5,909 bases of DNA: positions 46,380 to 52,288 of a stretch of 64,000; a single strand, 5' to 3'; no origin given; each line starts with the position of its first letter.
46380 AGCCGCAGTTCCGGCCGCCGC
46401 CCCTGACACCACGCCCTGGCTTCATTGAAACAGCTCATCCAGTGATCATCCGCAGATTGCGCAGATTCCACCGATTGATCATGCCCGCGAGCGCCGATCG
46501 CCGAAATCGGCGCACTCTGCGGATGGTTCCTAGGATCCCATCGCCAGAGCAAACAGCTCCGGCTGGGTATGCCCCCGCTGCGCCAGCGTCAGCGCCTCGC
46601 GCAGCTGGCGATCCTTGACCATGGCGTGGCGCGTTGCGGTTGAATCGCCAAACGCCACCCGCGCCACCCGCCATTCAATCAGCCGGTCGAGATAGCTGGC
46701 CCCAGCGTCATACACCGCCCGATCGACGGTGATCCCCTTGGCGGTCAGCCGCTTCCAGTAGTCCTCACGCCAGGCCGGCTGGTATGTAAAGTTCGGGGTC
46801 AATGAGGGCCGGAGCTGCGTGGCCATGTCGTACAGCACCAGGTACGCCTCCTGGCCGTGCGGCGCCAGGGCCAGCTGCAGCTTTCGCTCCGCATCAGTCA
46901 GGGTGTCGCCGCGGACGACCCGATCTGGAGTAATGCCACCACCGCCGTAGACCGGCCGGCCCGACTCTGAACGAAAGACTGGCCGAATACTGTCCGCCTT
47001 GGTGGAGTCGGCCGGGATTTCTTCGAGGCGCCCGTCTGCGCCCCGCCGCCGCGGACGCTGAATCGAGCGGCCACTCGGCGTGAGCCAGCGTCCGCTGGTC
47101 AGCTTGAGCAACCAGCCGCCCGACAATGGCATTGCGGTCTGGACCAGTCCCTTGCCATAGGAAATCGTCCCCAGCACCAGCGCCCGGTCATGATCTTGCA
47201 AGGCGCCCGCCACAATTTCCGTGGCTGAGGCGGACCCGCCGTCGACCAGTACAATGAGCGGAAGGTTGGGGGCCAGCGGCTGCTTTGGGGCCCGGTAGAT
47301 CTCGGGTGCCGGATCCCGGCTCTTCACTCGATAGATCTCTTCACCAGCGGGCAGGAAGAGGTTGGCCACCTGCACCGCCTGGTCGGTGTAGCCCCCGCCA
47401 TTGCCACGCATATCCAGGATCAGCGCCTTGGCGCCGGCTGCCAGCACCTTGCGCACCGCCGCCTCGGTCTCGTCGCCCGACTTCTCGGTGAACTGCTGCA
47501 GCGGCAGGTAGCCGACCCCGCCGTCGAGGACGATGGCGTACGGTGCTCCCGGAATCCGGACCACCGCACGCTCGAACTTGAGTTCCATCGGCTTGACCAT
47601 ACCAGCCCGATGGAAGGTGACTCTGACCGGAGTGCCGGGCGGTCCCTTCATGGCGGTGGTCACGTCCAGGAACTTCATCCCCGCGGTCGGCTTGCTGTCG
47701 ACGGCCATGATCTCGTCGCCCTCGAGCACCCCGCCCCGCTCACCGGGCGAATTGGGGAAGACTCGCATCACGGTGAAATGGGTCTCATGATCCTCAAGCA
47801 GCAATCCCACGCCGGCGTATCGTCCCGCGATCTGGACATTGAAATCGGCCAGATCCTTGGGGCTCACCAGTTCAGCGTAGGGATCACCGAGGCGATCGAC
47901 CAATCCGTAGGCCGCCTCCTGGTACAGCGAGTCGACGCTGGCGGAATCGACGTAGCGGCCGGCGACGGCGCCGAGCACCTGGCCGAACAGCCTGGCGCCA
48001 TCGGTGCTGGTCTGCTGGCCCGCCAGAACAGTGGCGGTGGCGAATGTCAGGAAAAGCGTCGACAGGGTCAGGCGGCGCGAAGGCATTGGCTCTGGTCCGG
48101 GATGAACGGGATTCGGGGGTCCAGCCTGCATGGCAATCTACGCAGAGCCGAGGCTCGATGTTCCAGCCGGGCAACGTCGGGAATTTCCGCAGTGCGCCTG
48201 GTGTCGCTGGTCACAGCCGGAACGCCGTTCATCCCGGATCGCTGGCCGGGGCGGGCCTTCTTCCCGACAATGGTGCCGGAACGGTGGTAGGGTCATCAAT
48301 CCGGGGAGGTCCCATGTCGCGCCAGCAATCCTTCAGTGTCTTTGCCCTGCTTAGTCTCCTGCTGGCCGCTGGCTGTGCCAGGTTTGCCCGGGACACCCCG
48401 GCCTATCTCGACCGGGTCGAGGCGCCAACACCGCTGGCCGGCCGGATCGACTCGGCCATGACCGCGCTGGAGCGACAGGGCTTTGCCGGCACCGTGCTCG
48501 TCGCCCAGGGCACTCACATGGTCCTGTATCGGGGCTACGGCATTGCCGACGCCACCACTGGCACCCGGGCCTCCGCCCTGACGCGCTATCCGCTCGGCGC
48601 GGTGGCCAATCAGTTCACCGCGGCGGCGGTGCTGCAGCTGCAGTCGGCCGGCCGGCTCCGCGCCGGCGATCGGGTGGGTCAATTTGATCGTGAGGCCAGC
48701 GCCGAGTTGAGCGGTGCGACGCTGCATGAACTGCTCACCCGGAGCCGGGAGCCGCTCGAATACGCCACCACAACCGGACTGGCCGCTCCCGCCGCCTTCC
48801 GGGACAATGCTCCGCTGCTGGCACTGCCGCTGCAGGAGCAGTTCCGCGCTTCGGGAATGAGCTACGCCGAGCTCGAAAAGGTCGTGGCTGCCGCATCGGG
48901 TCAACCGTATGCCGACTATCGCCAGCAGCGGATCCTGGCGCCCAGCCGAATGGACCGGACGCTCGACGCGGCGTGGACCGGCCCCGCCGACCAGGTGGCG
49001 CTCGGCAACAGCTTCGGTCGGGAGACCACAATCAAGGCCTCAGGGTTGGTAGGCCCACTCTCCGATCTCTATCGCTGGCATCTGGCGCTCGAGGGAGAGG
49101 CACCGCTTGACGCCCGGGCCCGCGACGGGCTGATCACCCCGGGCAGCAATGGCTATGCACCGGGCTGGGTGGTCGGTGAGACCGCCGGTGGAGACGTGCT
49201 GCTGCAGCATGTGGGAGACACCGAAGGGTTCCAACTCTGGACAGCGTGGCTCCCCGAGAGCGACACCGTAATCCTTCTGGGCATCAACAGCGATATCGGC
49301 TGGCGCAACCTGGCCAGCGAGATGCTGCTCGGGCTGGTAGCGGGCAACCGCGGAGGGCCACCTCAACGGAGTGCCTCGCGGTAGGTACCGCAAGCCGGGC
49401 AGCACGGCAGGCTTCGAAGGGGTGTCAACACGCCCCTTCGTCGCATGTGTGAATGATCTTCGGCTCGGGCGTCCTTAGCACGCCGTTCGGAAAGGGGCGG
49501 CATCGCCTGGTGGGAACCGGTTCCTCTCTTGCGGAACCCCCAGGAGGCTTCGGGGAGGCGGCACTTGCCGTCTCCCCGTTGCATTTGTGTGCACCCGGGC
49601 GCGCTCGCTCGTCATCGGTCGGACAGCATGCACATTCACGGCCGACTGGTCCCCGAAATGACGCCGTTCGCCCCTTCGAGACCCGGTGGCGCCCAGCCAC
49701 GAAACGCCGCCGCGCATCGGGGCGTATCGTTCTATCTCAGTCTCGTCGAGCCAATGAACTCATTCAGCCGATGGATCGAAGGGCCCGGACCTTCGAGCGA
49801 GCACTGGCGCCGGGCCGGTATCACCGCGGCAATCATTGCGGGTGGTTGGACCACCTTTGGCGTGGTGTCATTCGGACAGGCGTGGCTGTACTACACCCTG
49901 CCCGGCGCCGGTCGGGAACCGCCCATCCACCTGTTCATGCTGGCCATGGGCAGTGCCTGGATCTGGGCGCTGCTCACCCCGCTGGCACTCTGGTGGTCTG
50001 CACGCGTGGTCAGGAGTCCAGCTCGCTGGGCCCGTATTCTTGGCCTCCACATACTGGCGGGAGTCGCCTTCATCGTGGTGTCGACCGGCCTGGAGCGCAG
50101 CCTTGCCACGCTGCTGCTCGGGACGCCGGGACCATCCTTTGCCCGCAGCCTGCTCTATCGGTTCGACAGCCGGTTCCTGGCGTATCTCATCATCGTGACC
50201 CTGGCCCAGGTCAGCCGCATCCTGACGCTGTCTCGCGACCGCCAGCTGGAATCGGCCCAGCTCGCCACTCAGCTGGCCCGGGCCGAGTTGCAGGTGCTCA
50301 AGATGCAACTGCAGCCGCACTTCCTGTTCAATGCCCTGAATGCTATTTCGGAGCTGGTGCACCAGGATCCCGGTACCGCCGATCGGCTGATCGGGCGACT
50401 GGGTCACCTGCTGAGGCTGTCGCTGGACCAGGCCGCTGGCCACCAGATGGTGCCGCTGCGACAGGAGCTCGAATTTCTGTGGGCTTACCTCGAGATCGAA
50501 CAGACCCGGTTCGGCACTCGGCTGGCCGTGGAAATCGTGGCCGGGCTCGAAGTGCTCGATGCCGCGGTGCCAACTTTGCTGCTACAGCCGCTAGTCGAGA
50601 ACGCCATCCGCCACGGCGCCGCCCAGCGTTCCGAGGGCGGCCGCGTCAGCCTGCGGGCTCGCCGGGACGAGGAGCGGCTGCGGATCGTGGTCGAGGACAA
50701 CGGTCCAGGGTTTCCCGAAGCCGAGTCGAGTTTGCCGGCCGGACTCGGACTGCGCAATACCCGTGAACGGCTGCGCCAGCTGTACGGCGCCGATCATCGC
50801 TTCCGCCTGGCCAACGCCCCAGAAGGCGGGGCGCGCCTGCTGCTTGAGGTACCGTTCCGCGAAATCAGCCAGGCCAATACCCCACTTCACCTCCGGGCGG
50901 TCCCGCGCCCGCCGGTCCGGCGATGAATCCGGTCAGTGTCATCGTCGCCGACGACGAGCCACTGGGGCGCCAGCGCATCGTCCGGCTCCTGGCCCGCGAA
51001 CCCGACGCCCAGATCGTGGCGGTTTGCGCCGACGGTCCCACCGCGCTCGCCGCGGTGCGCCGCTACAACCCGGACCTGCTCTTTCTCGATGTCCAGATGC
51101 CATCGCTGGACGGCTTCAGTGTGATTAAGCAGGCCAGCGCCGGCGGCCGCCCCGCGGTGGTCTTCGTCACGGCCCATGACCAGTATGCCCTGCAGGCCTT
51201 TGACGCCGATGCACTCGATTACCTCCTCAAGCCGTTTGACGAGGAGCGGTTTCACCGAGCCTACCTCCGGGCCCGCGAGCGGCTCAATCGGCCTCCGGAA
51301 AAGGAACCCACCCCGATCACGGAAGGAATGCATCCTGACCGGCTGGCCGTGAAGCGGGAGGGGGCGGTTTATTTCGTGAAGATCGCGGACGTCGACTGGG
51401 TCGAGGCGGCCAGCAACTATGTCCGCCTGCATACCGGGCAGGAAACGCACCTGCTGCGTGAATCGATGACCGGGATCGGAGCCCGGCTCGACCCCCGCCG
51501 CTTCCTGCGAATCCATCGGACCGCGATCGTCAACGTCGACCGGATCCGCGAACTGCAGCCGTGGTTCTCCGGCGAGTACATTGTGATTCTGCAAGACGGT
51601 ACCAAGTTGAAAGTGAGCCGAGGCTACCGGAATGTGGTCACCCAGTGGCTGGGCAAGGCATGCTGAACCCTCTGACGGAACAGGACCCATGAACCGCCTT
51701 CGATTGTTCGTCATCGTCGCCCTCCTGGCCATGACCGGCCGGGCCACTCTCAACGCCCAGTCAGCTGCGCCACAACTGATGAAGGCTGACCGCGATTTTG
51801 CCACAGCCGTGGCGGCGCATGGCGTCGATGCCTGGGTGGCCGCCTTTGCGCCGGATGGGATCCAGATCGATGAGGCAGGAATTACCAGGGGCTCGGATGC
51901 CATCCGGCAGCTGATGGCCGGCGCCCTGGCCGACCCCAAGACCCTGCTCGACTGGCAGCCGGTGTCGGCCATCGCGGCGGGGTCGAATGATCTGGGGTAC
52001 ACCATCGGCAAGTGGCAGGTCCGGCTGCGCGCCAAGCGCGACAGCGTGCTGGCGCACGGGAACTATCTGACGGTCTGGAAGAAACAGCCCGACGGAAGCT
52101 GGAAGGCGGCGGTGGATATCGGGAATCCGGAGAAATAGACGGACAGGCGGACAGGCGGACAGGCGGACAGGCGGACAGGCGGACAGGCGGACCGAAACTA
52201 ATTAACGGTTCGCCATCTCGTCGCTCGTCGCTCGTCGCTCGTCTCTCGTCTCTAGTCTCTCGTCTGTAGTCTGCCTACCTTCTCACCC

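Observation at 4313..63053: Recurrent architecture of phase-locked 7/8/9-nt simple repeats with a purine-rich arm and a pyrimidine-rich arm, at >=14 loci in 64 kb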

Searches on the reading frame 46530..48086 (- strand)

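Call 58: search_protein_families(library=pfam, proteins=[window:46530-48086:-], max_evalue=0.00001)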
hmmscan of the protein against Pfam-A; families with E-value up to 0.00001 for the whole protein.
window:46530-48086:- (518 aa): 3 families
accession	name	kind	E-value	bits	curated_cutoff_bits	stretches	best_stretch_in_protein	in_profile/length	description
PF03572.23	Peptidase_S41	-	2e-45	154.8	24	1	191-344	2-156/165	Peptidase family S41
PF17820.7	PDZ_6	-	2.8e-08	33.8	27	1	106-159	2-53/54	PDZ domain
PF00595.29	PDZ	-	5.4e-06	27.1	23.2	0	100-156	22-78/81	PDZ domain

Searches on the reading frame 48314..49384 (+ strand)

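Call 58: search_protein_families(library=pfam, proteins=[window:48314-49384:+], max_evalue=0.00001)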
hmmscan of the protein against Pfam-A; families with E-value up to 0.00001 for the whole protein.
window:48314-49384:+ (356 aa): 1 family
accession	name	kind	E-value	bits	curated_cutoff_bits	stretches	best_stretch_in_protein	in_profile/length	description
PF00144.29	Beta-lactamase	-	7.6e-19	68.5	27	1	54-327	11-311/329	Beta-lactamase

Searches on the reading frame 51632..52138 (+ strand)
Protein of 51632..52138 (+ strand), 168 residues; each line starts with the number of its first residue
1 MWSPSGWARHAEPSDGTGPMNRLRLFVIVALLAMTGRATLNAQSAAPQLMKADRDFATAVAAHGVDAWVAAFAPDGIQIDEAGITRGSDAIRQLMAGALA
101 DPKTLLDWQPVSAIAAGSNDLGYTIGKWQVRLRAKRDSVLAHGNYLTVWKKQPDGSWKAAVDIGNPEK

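Call 10: search_protein_families(library=pfam, proteins=[window:51632-52138:+])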
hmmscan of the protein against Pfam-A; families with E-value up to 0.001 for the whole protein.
window:51632-52138:+ (168 aa): 2 families
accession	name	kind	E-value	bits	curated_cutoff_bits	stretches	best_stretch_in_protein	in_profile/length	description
PF14534.12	DUF4440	-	1.7e-10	41.7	25.2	1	50-158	2-106/107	Domain of unknown function (DUF4440)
PF12680.13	SnoaL_2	-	3.4e-07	31.2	27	1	54-118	2-65/102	SnoaL-like domain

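Call 50: find_encoding_contigs(protein=window:51632-52138:+, flank=6000, max_places=10)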
Protein window:51632-52138:+ (168 aa): no gene with exactly this product is on record in the collection.
